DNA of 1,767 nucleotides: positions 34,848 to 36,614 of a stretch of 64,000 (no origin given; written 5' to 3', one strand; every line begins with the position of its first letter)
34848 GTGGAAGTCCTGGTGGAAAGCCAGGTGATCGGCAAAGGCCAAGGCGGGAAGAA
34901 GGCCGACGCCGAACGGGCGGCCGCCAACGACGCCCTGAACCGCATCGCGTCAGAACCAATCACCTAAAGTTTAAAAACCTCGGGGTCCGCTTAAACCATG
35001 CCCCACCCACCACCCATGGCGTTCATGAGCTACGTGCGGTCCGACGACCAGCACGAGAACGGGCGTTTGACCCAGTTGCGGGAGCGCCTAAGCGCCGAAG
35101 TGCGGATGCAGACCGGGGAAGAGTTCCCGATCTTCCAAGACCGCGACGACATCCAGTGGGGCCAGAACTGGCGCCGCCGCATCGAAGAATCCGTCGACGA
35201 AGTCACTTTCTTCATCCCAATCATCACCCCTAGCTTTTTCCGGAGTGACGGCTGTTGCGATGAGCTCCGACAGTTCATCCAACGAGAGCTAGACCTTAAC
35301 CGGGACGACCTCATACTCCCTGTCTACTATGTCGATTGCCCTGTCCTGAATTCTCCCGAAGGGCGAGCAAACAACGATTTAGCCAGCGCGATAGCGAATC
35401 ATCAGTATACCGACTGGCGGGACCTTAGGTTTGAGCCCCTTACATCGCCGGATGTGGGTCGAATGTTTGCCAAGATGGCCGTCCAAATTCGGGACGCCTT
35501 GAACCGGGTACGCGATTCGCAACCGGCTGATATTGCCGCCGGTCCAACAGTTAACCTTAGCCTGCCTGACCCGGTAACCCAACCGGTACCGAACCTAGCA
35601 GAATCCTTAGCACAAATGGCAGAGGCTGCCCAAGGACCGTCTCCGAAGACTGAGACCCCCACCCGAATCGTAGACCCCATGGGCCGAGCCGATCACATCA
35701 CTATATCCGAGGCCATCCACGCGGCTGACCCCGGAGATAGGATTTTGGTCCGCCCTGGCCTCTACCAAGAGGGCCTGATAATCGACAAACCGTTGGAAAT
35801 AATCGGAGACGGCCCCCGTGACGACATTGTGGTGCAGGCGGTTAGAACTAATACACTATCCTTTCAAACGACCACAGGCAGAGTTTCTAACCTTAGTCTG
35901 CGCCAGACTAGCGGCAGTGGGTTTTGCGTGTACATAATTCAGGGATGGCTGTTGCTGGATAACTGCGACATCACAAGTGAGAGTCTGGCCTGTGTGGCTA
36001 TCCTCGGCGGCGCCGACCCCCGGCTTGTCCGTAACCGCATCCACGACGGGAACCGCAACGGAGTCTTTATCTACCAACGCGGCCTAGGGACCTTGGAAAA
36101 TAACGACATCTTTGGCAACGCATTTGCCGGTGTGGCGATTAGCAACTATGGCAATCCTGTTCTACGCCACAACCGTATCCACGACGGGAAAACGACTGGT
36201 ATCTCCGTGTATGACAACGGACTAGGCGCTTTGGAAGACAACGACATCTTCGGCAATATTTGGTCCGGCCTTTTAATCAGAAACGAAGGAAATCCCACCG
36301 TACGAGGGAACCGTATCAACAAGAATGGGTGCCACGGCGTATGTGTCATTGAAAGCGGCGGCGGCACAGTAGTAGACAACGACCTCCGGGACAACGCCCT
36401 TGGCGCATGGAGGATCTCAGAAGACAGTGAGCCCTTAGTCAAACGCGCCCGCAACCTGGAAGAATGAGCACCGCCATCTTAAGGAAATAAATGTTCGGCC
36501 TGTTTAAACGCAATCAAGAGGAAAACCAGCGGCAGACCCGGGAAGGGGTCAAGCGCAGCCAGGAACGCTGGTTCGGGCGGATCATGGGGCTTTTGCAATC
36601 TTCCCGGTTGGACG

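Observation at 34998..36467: A TIR domain fused to beta-helix repeats is embedded in the rnc-ftsY housekeeping operon: candidate single-gene NAD-targeting or immune-like module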

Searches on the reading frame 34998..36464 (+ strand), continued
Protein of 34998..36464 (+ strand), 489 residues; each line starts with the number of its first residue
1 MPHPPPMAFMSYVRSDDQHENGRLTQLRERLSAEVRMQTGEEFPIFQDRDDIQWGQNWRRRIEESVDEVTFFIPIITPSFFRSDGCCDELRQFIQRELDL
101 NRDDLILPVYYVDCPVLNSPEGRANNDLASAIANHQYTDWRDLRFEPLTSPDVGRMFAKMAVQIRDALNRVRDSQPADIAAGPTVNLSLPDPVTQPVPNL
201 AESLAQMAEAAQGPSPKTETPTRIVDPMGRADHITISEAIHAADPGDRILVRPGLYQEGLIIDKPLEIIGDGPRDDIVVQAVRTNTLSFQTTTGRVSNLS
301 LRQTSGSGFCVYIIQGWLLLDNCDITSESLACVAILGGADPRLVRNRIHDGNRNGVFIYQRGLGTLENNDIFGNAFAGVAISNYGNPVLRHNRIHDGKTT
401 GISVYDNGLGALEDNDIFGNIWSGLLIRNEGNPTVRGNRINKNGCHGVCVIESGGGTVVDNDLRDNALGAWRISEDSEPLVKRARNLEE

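Call 84: search_protein_families(library=padloc, alignment_id=A6, max_evalue=1e-8)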
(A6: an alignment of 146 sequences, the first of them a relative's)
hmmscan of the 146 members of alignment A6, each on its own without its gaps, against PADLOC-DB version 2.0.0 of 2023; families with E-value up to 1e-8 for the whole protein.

A. member 1, L002:6263-7498:+ (412 aa): 0 families

B. families by the number of members that match (of 146 scanned): 24 families
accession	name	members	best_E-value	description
PDLC04135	mad3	2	6.6e-50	mads_3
PDLC04140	mad8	2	3.2e-14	mads_8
PDLC02980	AriA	2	2.1e-13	-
PDLC00729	Effector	1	2.9e-92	TIR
PDLC03957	bSEFIR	1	2e-60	-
PDLC00731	Effector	1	2.8e-40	TIR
PDLC00732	Effector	1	6e-39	TIR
PDLC02196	IetA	1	1.1e-37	-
PDLC04232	IetA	1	3.2e-30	-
PDLC02195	IetA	1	7.4e-30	-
PDLC02371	PycTIR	1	3.7e-29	-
PDLC04231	IetA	1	5.7e-20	-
PDLC00651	ZorB3|ZorB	1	8.9e-17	MotB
PDLC00609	ZorB1|ZorB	1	7.5e-16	MotB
PDLC05005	PDC-S35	1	3.8e-15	-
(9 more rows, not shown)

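Call 90: find_related_loci(query=A1, collection=viral_contigs, flank=6000)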
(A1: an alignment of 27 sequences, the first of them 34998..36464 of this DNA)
Query A1 (489 aa) in viral_contigs; peptide patterns used: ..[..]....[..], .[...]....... (x = any residue, [..] = any of these).
35 stretches matched a pattern, but none encodes a relative of the query by tblastn (E <= 1e-3).

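Call 91: search_dna_similar(query=window:34998-36464:+, collection=plasmids, mode=protein, max_rows=15)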
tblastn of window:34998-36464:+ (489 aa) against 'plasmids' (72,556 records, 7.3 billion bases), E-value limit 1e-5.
Records with a match: 29; places in all: 35; records where one place covers at least 80% of the query: 0.
Best place of each record, by identity: <60% 29.
By first word of the organism name: Streptomyces 20; Deinococcus 7; Agrobacterium 1; Caballeronia 1.
By predicted mobility (MOB-suite, as given by PLSDB): non-mobilizable 18; mobilizable 10; conjugative 1.
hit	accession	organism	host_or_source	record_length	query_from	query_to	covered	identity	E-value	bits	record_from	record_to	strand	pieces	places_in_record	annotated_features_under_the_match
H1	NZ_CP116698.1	Agrobacterium tumefaciens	Clematis,cell culture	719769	6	206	41%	41.7%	4e-33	141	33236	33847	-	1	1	none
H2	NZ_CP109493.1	Streptomyces sp. NBC_01435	-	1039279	180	486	63%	23.3%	9e-8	63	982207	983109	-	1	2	record has no annotation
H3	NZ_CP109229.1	Streptomyces anthocyanicus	-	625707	236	485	51%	25.5%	6e-8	63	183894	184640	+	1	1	right-handed parallel beta-helix repeat-containing protein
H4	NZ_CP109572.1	Streptomyces anthocyanicus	-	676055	236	485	51%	25.5%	6e-8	63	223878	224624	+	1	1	right-handed parallel beta-helix repeat-containing protein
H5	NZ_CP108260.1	Streptomyces sp. NBC_00055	-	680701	224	483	53%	24.0%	9e-9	66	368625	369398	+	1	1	right-handed parallel beta-helix repeat-containing protein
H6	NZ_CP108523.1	Streptomyces sp. NBC_01230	-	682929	224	483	53%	24.0%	9e-9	66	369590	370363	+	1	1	right-handed parallel beta-helix repeat-containing protein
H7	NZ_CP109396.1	Streptomyces sp. NBC_01527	-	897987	224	483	53%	24.0%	9e-9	66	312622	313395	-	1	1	right-handed parallel beta-helix repeat-containing protein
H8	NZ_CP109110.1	Streptomyces scopuliridis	-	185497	235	483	51%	24.0%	9e-7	59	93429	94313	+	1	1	right-handed parallel beta-helix repeat-containing protein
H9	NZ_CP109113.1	Streptomyces scopuliridis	-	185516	235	483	51%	24.0%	9e-7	59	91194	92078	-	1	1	right-handed parallel beta-helix repeat-containing protein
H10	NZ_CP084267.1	Caballeronia sp. Lep1P3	Leptoglossus zonatus,Cell culture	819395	6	153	30%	39.2%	2e-18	97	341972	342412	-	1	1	TIR domain-containing protein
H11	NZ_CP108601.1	Streptomyces sp. NBC_01176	-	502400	222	479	53%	22.4%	6e-6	57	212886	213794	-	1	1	right-handed parallel beta-helix repeat-containing protein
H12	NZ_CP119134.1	Streptomyces sp. FXJ1.172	cell culture,red soil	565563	229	445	44%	25.3%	1e-9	68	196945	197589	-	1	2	right-handed parallel beta-helix repeat-containing protein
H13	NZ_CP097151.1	Deinococcus sp. QL22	-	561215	255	481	46%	23.9%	1e-7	62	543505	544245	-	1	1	right-handed parallel beta-helix repeat-containing protein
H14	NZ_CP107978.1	Streptomyces coelicoflavus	-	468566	225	455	47%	23.4%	3e-6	58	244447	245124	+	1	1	right-handed parallel beta-helix repeat-containing protein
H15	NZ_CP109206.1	Streptomyces anthocyanicus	-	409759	225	455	47%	22.9%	4e-7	61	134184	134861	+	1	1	right-handed parallel beta-helix repeat-containing protein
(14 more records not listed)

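Call 96: search_protein_families(library=padloc, alignment_id=A7, max_evalue=1e-8)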
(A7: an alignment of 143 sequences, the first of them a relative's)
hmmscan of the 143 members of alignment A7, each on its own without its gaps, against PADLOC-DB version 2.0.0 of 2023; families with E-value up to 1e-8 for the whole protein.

A. member 1, L047:11546-12439:- (298 aa): 0 families

B. families by the number of members that match (of 143 scanned): 15 families
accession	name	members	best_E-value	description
PDLC04135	mad3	2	3e-30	mads_3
PDLC02980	AriA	2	3.9e-14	-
PDLC04140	mad8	2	2.7e-10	mads_8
PDLC02657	DndA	1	7.6e-150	DndA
PDLC02759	SspA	1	5.7e-149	SspA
PDLC04961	PDC-S21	1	1.7e-121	-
PDLC04960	PDC-S21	1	1.6e-57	-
PDLC01078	C3a156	1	5.8e-18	oxidoreductase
PDLC02506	BrxL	1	6.4e-13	BrxL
PDLC02926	HTH_VI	1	7e-13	-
PDLC04142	capH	1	1.4e-11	capH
PDLC03949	RmrA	1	2.3e-10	-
PDLC02904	pVip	1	3.1e-10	Viperins associated with kinases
PDLC03664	Control_protein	1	2.2e-09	control protein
PDLC03954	RmrA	1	6.6e-09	-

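Call 98: fold_search(model_id=the predicted structure, library=viral)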
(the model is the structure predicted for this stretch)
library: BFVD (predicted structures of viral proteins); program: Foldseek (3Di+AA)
matches with E <= 10: 587; with E <= 0.001: 69
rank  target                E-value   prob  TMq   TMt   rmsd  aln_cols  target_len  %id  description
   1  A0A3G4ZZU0            8.5e-07  1.00  0.42  0.33   9.7       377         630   18  Right handed beta helix domain-containing protein [Harvfovirus sp.]
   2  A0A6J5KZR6            1.3e-06  1.00  0.36  0.29  16.7       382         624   15  Glycine-rich domain-containing protein [uncultured Caudovirales phage]
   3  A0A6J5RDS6            1.4e-06  1.00  0.44  0.32  12.9       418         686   17  Right handed beta helix region [uncultured Caudovirales phage]
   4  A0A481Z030            4.4e-06  1.00  0.46  0.29  12.7       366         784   15  Uncharacterized protein [Mimivirus LCMiAC01]
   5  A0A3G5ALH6            7.3e-06  1.00  0.37  0.32   7.6       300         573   19  Right handed beta helix domain-containing protein [Sylvanvirus sp.]
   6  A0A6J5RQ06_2          1.1e-05  1.00  0.40  0.25  17.8       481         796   14  Parallel beta-helix repeat [uncultured Caudovirales phage]
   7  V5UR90                1.4e-05  1.00  0.40  0.56   5.1       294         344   15  Uncharacterized protein [Shigella phage pSb-1]
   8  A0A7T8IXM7            1.4e-05  1.00  0.42  0.19   4.7       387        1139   10  (no name in the UniProt tables at hand)
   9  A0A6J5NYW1            2.1e-05  1.00  0.37  0.40  20.0       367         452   16  DUF1565 domain-containing protein [uncultured Caudovirales phage]
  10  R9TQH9                2.1e-05  1.00  0.31  0.31   9.2       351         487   14  (no name in the UniProt tables at hand)
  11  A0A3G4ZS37            2.4e-05  1.00  0.30  0.21   9.4       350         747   13  Right handed beta helix domain-containing protein [Edafosvirus sp.]
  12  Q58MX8                2.7e-05  1.00  0.34  0.31  22.6       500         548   12  Pectate lyase superfamily protein domain-containing protein [Prochlorococcus phage P-SSM2]
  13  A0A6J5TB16            2.9e-05  1.00  0.29  0.23   9.0       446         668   13  Pectate lyase superfamily protein [uncultured Caudovirales phage]
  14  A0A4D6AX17            3.0e-05  1.00  0.29  0.23   3.9       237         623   14  (no name in the UniProt tables at hand)
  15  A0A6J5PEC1            3.1e-05  1.00  0.36  0.40   7.2       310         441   13  Uncharacterized protein [uncultured Caudovirales phage]
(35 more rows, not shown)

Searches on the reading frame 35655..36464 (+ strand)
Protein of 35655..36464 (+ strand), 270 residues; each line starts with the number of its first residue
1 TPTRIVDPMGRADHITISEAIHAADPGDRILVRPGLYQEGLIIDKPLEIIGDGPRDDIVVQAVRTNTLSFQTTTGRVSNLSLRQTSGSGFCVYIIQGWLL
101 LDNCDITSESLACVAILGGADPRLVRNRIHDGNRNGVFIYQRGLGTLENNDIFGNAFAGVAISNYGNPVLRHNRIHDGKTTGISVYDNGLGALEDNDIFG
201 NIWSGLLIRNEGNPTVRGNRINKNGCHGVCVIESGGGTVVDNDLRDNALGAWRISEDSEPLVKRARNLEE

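Call 44: find_homologous_proteins(query=window:35655-36464:+, max_evalue=0.001)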
Query window:35655-36464:+ (270 aa): 527 proteins with E <= 0.001 among 1749 candidates; the best 120 are listed.
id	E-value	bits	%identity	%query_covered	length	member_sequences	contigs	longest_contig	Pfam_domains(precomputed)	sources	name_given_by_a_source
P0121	1.6e-130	452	52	99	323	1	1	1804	PF13229.13,PF22842.4,PF05048.20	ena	-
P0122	2.0e-124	432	58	97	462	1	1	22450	PF13229.13,PF05048.20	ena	-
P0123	4.0e-123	428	46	98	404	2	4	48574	PF13229.13,PF22842.4,PF05048.20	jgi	-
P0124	3.8e-119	415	54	99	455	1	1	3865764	PF13229.13,PF12708.13,PF22842.4,PF05048.20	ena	-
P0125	8.4e-116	404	54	91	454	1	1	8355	PF13229.13,PF22842.4,PF05048.20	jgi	jgi:parallel beta-helix repeat protein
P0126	7.5e-114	398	52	98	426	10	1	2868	PF13229.13,PF22842.4,PF05048.20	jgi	jgi:parallel beta-helix repeat protein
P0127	3.6e-113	395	50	99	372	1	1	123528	PF13229.13,PF22842.4,PF05048.20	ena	-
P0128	4.7e-113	395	54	99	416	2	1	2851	PF13229.13,PF22842.4,PF05048.20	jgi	jgi:F-box protein 11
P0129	1.6e-112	393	54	98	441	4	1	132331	PF13229.13,PF22842.4,PF05048.20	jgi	-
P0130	2.9e-112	392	51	98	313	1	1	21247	PF13229.13,PF22842.4,PF05048.20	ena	-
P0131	1.3e-109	384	50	99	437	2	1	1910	PF13229.13,PF22842.4,PF05048.20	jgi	jgi:parallel beta-helix repeat protein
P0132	4.3e-109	382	55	97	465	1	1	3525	PF13229.13,PF07602.18,PF22842.4,PF13676.12,PF05048.20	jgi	jgi:F-box protein 11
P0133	2.0e-108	380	50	98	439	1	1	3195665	PF13229.13,PF22842.4,PF05048.20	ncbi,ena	-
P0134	2.5e-108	380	49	97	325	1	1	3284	PF13229.13,PF22842.4,PF05048.20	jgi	-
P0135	4.4e-108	379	54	97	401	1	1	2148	PF13229.13,PF05048.20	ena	-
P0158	2.5e-100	353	63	99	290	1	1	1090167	PF13229.13,PF22842.4,PF05048.20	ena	-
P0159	5.9e-100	352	63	99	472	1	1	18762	PF13229.13,PF05048.20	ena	-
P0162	4.0e-98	346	61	99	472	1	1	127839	PF13229.13,PF05048.20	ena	-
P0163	5.9e-98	345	62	99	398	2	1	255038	PF13229.13,PF05048.20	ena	-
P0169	8.2e-97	342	60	99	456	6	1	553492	PF13229.13,PF05048.20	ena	-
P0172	6.7e-96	339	61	99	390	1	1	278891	PF13229.13,PF05048.20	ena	-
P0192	4.5e-91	323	60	97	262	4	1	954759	PF13229.13,PF05048.20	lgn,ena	-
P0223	1.3e-86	308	59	98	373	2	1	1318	PF13229.13,PF19955.6,PF22842.4,PF05048.20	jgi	jgi:F-box protein 11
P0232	2.3e-85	304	59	99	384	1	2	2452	PF13229.13,PF19955.6,PF22842.4,PF05048.20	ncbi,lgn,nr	ncbi:MAG: right-handed parallel beta-helix repeat-containing protein [Chloroflexota bacterium]|nr:ri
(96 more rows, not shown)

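Call 46: search_protein_families(library=pfam, proteins=[P0232, P0223, P0122, P0124, P0133, P0159, P0162, P0169, P0163, P0172], max_evalue=0.01)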
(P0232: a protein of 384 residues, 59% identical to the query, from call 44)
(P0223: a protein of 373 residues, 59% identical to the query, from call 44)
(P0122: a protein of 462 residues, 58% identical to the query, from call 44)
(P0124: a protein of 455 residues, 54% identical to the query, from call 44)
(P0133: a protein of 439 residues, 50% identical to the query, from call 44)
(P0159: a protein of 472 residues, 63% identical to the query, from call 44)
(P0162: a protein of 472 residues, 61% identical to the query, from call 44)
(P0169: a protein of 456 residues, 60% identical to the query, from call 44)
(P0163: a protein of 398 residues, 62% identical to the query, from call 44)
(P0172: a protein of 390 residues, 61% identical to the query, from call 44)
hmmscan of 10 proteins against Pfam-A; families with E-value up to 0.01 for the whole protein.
P0232 (384 aa): 4 families
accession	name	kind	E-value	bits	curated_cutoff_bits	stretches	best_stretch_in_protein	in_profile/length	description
PF13229.12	Beta_helix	-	1.8e-33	115.8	25.9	2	180-304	7-124/158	Right handed beta helix region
PF19955.5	EAD1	-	1.4e-16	61.1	24.2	1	1-86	1-88/90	Effector-associated domain 1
PF05048.19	NosD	-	6e-16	59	23.6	1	217-363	30-173/212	Periplasmic copper-binding protein (NosD)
PF07602.17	DUF1565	-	0.0056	16.5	20.3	0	123-320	15-214/257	Protein of unknown function (DUF1565)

P0223 (373 aa): 5 families
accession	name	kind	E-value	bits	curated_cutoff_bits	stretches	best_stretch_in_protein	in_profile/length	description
PF13229.12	Beta_helix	-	4.2e-44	150.4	25.9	2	228-362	13-148/158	Right handed beta helix region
PF05048.19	NosD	-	2.3e-18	66.8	23.6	2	283-361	81-159/212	Periplasmic copper-binding protein (NosD)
PF19955.5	EAD1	-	1.2e-16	61.3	24.2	1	1-87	1-89/90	Effector-associated domain 1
PF07602.17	DUF1565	-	0.00015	21.6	20.3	1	117-329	15-199/257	Protein of unknown function (DUF1565)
PF19960.5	EAD7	-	0.0074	16.5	32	0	32-75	20-62/62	Effector-associated domain 7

P0122 (462 aa): 3 families
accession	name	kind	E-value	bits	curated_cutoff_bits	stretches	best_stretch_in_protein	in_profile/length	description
PF13229.12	Beta_helix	-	4.3e-49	166.6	25.9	2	306-445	2-143/158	Right handed beta helix region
PF05048.19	NosD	-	2.7e-42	145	23.6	4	218-372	22-174/212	Periplasmic copper-binding protein (NosD)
PF02884.22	Lyase_8_C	-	0.0027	18.5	22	0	329-360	21-52/69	Polysaccharide lyase family 8, C-terminal beta-sandwich domain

P0124 (455 aa): 3 families
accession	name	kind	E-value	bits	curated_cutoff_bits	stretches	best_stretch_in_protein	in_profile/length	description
PF13229.12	Beta_helix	-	2.6e-46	157.6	25.9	2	321-448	24-153/158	Right handed beta helix region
PF05048.19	NosD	-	3.6e-21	76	23.6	2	334-438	52-154/212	Periplasmic copper-binding protein (NosD)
PF12708.12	Pect-lyase_RHGA_epim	-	2.4e-06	27.9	27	1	152-345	17-211/213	Rhamnogalacturonase A/epimerase, pectate lyase-like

P0133 (439 aa): 2 families
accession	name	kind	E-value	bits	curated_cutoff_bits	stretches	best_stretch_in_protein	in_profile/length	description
PF13229.12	Beta_helix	-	3.5e-50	170.1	25.9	2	282-431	2-153/158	Right handed beta helix region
PF05048.19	NosD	-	1e-27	97.4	23.6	2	277-419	35-175/212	Periplasmic copper-binding protein (NosD)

P0159 (472 aa): 3 families
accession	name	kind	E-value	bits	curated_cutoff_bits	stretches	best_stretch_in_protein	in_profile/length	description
PF13229.12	Beta_helix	-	4.9e-41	140.4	25.9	2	318-461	4-149/158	Right handed beta helix region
PF05048.19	NosD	-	1.5e-13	51.1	23.6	2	297-404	65-172/212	Periplasmic copper-binding protein (NosD)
PF13676.11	TIR_2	-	6.1e-05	23.9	28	1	20-92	25-98/122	TIR domain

P0162 (472 aa): 3 families
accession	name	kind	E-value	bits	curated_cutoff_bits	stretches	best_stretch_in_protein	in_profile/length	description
PF13229.12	Beta_helix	-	9.3e-42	142.8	25.9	2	316-462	2-150/158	Right handed beta helix region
PF05048.19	NosD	-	4.9e-16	59.3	23.6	2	226-405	4-168/212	Periplasmic copper-binding protein (NosD)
PF13676.11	TIR_2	-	0.00012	23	28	1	20-94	25-95/122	TIR domain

P0169 (456 aa): 3 families
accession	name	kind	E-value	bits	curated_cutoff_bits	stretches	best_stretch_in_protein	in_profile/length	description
PF13229.12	Beta_helix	-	2.5e-25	89.4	25.9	1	300-445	2-149/158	Right handed beta helix region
PF05048.19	NosD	-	4.1e-13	49.7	23.6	1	301-435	41-173/212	Periplasmic copper-binding protein (NosD)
PF13676.11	TIR_2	-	5.5e-05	24.1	28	1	20-81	38-100/122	TIR domain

P0163 (398 aa): 2 families
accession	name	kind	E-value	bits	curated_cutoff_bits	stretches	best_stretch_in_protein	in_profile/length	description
PF13229.12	Beta_helix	-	1.6e-28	99.8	25.9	2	250-381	10-143/158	Right handed beta helix region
PF05048.19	NosD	-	2.5e-13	50.4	23.6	1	244-376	42-172/212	Periplasmic copper-binding protein (NosD)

P0172 (390 aa): 3 families
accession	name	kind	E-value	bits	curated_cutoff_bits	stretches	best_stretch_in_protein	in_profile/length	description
PF13229.12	Beta_helix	-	1.2e-44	152.1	25.9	2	234-383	2-153/158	Right handed beta helix region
PF05048.19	NosD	-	1.1e-16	61.3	23.6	1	235-368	41-172/212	Periplasmic copper-binding protein (NosD)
PF07602.17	DUF1565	-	0.0066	16.2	20.3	0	281-356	127-208/257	Protein of unknown function (DUF1565)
